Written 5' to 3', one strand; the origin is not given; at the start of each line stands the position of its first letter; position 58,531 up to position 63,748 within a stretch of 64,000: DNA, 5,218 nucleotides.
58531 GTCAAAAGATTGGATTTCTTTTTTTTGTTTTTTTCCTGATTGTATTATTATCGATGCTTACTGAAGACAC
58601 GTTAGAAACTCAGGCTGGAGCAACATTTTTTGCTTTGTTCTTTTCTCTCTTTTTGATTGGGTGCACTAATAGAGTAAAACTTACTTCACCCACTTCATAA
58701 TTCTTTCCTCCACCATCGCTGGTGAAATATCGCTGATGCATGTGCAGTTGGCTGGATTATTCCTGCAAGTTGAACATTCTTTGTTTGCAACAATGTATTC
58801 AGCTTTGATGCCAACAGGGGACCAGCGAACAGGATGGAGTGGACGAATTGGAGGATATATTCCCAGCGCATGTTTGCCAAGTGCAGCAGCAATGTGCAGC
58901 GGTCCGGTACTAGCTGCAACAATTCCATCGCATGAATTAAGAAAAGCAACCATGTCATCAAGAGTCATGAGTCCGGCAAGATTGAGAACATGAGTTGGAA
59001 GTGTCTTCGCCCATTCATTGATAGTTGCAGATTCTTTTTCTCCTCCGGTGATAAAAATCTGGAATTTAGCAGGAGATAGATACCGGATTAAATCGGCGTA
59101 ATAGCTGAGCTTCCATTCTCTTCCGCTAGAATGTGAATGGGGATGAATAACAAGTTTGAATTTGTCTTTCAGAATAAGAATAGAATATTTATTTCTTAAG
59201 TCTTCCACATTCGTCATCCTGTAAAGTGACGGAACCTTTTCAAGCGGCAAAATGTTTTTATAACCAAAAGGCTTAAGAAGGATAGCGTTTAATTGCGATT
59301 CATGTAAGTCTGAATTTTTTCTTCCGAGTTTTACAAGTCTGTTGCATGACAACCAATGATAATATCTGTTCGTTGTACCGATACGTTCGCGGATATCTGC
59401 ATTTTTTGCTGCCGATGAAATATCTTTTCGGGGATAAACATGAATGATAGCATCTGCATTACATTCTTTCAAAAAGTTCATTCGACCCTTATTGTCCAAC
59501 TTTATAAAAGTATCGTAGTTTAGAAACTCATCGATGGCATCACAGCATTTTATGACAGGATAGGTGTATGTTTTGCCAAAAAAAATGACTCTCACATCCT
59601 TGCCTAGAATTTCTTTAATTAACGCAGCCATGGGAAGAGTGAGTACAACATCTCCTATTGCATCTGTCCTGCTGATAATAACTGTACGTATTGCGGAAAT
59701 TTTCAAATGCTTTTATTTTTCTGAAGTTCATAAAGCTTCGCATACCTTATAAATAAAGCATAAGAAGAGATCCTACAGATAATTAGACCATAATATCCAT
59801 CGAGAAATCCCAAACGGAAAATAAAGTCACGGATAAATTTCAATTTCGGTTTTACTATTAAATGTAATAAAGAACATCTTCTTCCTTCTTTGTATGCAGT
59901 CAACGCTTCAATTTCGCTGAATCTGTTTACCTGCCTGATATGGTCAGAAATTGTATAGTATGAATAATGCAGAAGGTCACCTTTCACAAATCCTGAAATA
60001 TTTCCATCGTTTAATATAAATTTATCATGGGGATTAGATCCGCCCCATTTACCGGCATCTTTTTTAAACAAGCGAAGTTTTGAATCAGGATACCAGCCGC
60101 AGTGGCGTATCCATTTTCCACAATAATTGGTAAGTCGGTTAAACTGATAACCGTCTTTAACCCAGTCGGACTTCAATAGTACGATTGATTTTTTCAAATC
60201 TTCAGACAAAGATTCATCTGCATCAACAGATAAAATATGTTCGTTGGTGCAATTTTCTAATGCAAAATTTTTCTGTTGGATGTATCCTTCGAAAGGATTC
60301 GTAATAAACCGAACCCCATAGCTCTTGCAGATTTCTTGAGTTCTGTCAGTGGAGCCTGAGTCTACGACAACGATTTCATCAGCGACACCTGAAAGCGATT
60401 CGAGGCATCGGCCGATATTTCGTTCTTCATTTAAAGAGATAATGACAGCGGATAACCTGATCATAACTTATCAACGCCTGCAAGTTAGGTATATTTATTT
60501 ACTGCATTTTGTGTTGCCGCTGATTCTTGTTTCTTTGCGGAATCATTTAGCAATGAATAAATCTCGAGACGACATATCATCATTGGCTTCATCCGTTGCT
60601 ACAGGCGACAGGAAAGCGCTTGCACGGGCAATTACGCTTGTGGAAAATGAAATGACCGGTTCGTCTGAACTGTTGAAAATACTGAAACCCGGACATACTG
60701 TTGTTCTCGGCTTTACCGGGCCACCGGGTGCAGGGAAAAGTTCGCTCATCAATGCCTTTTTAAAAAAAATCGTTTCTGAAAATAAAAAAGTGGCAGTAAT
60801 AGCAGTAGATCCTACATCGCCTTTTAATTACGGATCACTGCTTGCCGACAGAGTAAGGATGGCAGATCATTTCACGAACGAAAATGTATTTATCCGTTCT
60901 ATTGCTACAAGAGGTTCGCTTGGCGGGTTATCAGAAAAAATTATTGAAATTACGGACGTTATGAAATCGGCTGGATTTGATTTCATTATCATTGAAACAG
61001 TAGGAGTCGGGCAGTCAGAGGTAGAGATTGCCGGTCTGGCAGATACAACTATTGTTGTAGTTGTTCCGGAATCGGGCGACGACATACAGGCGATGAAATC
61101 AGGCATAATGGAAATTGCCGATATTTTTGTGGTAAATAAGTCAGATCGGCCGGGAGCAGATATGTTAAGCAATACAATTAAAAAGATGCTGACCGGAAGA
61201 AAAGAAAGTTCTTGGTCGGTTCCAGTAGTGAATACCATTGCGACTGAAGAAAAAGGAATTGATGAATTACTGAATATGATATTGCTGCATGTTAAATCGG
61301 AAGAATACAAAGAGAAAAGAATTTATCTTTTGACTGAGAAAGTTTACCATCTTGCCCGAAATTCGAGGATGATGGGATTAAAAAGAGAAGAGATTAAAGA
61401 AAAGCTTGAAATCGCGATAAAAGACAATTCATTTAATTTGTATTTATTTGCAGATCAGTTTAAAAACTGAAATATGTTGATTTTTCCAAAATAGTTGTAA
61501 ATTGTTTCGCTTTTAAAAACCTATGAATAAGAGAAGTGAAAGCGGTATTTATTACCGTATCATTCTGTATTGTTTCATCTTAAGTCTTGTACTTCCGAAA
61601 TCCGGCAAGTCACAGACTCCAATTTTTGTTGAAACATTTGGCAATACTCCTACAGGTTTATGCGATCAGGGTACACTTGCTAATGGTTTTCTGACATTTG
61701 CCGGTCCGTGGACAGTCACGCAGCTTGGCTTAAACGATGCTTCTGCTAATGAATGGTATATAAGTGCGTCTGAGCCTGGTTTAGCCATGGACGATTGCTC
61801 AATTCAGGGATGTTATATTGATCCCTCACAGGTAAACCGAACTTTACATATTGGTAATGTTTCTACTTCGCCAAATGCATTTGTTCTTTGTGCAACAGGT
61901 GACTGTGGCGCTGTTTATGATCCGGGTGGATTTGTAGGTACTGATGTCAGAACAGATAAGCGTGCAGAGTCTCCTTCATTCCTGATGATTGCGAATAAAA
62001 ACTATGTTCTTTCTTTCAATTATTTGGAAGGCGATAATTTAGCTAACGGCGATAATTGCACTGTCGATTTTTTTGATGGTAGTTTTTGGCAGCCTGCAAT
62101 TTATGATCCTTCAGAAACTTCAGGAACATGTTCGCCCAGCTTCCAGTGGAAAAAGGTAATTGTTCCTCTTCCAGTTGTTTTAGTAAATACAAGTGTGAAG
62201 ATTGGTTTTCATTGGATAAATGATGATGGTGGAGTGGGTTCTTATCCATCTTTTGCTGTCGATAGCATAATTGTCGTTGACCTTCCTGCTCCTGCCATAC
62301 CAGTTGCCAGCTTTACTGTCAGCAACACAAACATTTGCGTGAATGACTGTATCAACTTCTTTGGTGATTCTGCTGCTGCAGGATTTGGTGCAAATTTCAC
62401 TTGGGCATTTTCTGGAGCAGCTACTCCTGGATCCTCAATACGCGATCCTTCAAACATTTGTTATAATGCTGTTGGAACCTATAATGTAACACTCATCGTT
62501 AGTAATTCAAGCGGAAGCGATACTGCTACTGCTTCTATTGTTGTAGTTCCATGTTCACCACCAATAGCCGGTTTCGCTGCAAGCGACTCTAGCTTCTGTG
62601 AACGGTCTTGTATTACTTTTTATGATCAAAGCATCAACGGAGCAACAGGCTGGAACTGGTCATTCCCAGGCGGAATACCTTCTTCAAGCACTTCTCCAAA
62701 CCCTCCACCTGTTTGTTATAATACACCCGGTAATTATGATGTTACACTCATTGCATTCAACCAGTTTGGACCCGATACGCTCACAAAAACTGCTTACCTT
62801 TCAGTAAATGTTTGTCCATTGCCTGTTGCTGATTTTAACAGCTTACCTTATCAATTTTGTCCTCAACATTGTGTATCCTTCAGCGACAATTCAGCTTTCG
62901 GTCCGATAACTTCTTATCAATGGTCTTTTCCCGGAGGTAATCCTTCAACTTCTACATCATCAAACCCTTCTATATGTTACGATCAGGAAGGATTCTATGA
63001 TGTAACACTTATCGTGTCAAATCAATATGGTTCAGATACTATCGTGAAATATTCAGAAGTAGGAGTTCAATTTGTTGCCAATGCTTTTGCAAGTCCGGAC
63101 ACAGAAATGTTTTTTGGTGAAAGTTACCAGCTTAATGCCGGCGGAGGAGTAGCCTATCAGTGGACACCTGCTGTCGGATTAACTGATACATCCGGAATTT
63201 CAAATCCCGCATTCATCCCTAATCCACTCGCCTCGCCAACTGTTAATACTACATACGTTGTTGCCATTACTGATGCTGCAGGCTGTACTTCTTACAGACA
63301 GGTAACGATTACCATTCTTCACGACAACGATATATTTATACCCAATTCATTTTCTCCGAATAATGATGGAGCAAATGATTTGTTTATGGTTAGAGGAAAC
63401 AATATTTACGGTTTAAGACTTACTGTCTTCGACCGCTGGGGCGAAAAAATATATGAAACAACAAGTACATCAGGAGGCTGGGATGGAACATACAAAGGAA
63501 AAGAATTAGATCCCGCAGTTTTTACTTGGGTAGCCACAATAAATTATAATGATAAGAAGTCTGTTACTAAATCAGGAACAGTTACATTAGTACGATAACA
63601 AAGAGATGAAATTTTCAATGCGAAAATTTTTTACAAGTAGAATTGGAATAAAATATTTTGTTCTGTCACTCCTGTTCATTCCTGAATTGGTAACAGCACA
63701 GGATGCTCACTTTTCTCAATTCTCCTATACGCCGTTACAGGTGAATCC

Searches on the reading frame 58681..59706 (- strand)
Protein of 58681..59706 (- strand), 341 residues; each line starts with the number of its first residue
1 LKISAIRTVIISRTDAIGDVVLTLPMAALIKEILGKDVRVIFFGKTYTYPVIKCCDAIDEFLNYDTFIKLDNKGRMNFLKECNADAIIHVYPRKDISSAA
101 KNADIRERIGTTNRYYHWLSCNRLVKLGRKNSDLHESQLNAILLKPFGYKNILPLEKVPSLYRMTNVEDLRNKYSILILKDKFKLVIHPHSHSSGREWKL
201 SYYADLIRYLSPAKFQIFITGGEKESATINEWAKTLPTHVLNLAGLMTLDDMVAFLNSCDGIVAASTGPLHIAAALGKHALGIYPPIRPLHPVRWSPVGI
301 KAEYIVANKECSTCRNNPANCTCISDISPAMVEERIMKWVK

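Call 67: search_protein_families(library=pfam, proteins=[window:58681-59706:-], max_evalue=0.00001)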
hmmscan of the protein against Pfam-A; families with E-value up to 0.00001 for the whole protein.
window:58681-59706:- (341 aa): 1 family
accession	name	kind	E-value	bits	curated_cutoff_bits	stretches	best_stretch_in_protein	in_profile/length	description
PF01075.23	Glyco_transf_9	-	2.9e-21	76.4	22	1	180-318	103-240/247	Glycosyltransferase family 9 (heptosyltransferase)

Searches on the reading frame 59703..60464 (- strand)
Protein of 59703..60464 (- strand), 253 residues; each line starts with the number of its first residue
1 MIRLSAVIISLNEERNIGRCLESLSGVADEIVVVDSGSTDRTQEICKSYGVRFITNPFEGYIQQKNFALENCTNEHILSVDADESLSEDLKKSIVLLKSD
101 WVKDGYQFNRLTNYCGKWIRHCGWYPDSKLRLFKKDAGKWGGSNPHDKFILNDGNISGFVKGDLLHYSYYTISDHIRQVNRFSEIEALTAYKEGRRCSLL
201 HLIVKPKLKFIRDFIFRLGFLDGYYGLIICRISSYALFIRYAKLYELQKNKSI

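Call 67: search_protein_families(library=pfam, proteins=[window:59703-60464:-], max_evalue=0.00001)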
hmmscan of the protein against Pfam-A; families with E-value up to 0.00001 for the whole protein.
window:59703-60464:- (253 aa): 1 family
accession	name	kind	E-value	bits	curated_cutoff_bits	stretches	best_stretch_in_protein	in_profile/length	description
PF00535.33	Glycos_transf_2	-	3.3e-20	73.1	23.3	1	5-109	1-114/168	Glycosyl transferase family 2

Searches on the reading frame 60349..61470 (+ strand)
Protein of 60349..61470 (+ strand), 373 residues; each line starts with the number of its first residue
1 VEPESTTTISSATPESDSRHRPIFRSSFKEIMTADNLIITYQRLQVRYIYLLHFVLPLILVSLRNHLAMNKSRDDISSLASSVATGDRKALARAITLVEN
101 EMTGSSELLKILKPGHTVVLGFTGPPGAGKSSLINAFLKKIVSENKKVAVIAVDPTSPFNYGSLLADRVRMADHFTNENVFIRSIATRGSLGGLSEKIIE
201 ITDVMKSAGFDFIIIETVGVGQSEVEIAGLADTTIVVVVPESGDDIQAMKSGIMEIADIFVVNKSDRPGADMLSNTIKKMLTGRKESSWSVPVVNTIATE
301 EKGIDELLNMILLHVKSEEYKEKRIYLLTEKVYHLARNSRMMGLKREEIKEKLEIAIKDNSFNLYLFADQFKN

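Call 67: search_protein_families(library=pfam, proteins=[window:60349-61470:+], max_evalue=0.00001)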
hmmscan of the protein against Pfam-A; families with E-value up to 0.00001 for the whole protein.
window:60349-61470:+ (373 aa): 2 families
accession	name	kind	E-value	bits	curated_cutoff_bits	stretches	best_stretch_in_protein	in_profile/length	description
PF03308.22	MeaB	-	1.2e-79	267.6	23.1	1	91-317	1-237/273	Methylmalonyl Co-A mutase-associated GTPase MeaB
PF02492.25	cobW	-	1.1e-09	38.5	20.7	1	119-279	2-167/180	CobW/HypB/UreG, nucleotide-binding domain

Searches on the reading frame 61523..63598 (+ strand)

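Call 67: search_protein_families(library=pfam, proteins=[window:61523-63598:+], max_evalue=0.00001)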
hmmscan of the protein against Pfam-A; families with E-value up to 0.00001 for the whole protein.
window:61523-63598:+ (691 aa): 3 families
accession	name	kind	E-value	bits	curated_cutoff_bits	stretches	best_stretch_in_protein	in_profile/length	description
PF18911.6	PKD_4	-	2.6e-25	88.7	27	1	434-509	4-79/85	PKD domain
PF00801.26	PKD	-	4.7e-23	81.4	23.5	1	448-506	14-73/80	PKD domain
PF13585.12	CHU_C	-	6e-16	58.8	27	1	605-688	2-85/86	CHU_C Type IX secretion signal domain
